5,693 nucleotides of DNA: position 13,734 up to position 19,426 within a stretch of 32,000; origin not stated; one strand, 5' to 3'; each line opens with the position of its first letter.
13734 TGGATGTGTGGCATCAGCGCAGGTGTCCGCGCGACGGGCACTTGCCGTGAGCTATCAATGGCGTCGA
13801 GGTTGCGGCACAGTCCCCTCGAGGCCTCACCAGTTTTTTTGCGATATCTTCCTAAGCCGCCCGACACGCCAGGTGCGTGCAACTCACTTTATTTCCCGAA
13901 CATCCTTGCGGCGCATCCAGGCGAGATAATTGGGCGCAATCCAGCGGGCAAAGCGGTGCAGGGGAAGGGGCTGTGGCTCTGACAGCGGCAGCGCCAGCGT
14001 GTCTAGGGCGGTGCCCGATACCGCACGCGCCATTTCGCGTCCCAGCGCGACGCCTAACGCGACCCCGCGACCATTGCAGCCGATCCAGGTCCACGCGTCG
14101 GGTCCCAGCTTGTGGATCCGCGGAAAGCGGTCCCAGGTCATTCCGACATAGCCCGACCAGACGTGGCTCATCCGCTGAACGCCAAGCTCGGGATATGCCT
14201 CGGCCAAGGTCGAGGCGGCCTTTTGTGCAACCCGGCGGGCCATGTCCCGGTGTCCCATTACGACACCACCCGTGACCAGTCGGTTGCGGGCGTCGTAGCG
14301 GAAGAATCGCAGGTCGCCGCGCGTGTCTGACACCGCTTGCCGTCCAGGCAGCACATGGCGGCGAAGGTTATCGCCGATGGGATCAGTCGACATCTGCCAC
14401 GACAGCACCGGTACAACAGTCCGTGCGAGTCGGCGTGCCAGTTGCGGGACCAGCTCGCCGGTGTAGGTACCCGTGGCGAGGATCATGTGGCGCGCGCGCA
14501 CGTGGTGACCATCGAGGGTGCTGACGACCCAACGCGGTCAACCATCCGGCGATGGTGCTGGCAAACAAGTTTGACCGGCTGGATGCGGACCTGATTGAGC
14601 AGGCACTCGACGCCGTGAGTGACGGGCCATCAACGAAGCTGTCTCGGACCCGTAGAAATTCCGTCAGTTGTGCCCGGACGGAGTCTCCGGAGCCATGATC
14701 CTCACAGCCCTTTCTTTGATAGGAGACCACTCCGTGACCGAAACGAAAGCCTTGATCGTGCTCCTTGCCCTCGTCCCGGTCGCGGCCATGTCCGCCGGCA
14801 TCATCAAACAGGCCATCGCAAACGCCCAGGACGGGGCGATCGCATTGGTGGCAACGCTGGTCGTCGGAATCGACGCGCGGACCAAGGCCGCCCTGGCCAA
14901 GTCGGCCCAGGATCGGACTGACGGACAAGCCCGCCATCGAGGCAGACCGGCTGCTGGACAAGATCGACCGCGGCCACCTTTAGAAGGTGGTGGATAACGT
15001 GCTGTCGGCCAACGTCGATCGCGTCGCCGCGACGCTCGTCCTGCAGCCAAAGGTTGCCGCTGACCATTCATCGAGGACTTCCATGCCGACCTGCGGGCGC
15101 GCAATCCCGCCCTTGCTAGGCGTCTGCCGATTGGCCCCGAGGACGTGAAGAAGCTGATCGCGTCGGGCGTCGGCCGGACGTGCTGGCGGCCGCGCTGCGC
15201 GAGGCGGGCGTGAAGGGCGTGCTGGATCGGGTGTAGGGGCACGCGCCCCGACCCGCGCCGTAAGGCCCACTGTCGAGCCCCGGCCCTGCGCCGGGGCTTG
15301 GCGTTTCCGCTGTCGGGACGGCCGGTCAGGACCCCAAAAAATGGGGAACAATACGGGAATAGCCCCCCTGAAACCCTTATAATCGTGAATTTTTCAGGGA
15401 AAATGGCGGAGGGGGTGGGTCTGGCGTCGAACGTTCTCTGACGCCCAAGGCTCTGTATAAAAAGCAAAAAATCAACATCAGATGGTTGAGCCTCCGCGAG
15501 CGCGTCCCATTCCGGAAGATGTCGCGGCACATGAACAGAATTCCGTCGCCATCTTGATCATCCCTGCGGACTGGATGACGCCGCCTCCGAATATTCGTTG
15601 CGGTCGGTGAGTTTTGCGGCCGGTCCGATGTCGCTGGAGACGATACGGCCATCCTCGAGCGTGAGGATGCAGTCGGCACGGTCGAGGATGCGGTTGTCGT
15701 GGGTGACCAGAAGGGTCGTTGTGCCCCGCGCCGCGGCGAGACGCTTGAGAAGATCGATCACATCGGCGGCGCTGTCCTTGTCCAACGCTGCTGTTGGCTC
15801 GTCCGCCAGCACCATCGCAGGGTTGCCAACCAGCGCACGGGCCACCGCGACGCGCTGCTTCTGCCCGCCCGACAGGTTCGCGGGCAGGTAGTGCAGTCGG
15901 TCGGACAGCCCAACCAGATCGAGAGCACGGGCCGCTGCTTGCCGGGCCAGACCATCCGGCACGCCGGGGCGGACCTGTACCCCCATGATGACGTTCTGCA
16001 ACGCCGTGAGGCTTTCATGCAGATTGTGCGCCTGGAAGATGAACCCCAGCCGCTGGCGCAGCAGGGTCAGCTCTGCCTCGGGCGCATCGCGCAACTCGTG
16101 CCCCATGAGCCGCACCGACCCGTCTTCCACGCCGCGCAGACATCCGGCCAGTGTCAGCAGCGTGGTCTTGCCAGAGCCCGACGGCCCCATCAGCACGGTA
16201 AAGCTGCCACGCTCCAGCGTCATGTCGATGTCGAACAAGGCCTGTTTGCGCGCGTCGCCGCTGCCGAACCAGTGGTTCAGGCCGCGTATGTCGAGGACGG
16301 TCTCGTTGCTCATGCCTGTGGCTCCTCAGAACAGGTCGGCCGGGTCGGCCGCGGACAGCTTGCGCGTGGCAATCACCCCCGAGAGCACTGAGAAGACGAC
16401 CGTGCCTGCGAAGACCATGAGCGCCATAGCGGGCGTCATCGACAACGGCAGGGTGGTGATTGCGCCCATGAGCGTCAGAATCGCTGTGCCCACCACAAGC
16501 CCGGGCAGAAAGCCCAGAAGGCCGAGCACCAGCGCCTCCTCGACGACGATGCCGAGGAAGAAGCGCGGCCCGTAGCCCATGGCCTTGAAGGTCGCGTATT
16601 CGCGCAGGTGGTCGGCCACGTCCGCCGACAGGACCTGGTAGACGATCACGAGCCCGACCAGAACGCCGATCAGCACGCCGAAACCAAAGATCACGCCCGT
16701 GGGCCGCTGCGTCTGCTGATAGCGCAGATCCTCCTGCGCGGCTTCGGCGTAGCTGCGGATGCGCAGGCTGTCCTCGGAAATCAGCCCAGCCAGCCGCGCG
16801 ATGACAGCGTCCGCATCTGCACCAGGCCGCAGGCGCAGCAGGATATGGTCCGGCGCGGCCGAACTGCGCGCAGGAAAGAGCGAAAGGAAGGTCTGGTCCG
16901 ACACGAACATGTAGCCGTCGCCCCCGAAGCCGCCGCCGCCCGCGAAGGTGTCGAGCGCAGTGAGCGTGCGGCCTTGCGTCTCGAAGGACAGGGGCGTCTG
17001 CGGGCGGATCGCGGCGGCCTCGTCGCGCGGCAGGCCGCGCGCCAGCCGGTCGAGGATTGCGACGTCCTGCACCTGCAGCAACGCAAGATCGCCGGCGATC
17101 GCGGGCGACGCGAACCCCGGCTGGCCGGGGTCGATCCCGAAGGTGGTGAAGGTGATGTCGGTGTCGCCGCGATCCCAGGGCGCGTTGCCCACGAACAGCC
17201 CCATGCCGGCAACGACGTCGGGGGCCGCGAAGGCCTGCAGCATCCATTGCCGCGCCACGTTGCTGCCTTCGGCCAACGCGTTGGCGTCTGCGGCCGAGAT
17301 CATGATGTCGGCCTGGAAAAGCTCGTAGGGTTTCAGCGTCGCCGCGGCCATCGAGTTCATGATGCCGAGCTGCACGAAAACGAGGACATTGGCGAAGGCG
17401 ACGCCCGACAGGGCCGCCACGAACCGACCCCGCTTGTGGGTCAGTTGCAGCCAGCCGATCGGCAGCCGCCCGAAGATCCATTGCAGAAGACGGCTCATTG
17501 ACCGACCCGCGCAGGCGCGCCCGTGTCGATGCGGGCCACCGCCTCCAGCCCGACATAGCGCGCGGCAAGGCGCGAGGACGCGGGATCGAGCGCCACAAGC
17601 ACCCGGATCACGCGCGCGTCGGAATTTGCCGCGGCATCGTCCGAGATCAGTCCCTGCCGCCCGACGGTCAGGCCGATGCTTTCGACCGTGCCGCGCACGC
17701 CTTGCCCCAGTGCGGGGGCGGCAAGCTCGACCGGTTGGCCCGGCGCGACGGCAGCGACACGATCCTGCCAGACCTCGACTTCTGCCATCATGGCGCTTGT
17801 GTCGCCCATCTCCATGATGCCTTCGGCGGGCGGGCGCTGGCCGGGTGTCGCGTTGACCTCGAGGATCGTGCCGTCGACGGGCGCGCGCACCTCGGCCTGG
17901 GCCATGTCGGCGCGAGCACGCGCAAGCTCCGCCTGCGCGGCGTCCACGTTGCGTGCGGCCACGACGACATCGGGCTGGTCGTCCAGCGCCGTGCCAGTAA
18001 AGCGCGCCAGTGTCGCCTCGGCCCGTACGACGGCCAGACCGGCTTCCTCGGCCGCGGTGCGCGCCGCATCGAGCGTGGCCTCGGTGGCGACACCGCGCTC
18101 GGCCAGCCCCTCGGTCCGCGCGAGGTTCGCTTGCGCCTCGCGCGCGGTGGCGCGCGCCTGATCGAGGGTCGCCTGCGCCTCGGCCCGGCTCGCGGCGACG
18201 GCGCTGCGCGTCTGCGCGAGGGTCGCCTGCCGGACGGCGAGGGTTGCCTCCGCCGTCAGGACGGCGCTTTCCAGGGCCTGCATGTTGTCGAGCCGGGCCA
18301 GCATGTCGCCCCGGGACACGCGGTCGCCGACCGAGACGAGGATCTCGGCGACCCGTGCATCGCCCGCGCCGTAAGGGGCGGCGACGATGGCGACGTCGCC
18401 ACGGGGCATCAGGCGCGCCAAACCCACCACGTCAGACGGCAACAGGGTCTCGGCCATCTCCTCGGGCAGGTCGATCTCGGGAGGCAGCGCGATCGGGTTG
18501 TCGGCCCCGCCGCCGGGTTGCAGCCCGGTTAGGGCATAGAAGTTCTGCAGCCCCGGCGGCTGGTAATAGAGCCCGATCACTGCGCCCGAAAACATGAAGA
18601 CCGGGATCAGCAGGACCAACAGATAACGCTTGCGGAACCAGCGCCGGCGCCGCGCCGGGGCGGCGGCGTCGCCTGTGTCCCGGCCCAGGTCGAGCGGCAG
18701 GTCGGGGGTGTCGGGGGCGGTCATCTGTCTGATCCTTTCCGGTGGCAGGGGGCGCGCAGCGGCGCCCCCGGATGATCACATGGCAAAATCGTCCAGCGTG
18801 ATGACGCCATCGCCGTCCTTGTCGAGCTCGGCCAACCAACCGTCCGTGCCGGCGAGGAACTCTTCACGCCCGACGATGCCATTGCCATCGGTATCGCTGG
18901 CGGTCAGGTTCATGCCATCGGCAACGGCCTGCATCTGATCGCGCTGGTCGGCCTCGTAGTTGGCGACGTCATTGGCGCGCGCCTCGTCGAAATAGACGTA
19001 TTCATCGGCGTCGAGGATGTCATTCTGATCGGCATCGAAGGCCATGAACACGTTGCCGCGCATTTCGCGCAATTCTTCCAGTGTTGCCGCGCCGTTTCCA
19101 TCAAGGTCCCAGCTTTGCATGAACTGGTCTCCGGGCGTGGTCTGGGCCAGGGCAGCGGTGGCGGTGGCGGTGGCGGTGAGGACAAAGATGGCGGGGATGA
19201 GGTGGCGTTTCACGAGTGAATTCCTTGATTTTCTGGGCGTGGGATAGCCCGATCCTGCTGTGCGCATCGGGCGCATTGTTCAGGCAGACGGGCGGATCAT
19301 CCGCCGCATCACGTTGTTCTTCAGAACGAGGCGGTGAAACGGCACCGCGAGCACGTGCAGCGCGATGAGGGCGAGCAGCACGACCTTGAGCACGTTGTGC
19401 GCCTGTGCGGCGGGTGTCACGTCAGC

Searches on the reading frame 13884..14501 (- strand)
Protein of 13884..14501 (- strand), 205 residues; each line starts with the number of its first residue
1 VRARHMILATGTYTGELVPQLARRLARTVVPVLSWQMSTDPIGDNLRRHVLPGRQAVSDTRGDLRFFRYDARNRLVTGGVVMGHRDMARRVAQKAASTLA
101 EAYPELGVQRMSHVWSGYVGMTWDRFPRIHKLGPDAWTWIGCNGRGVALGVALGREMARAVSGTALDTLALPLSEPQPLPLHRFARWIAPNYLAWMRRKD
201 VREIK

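Call 50: search_protein_families(library=pfam, proteins=[window:13884-14501:-], max_evalue=0.001)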
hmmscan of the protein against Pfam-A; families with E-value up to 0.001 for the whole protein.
window:13884-14501:- (205 aa): 1 family
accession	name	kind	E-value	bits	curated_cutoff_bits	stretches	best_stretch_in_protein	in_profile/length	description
PF01266.30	DAO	-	8.1e-16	58.9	27.9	1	3-159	195-352/353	FAD dependent oxidoreductase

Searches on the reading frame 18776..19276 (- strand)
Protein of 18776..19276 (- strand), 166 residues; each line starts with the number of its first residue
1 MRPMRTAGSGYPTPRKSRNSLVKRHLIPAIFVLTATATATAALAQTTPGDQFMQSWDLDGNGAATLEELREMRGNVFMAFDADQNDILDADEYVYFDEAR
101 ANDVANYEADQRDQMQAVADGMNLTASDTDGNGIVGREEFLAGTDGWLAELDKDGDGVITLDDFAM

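Call 50: search_protein_families(library=pfam, proteins=[window:18776-19276:-], max_evalue=0.001)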
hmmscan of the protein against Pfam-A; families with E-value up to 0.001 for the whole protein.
window:18776-19276:- (166 aa): 5 families
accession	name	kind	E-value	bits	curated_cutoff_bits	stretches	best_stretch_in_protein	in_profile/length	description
PF00036.39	EF-hand_1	-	1.1e-12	46.9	25.4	0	149-164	7-22/29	EF hand domain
PF13405.12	EF-hand_6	-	1.7e-10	40.1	25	0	150-164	8-22/30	EF-hand domain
PF13499.12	EF-hand_7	-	4.6e-10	40.2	30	0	146-165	44-63/67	EF-hand domain pair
PF13833.12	EF-hand_8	-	2.6e-06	27.5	28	0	125-141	32-48/54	EF-hand domain pair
PF13202.12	EF-hand_5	-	9.6e-06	25.3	25.9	0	147-164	4-21/25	EF hand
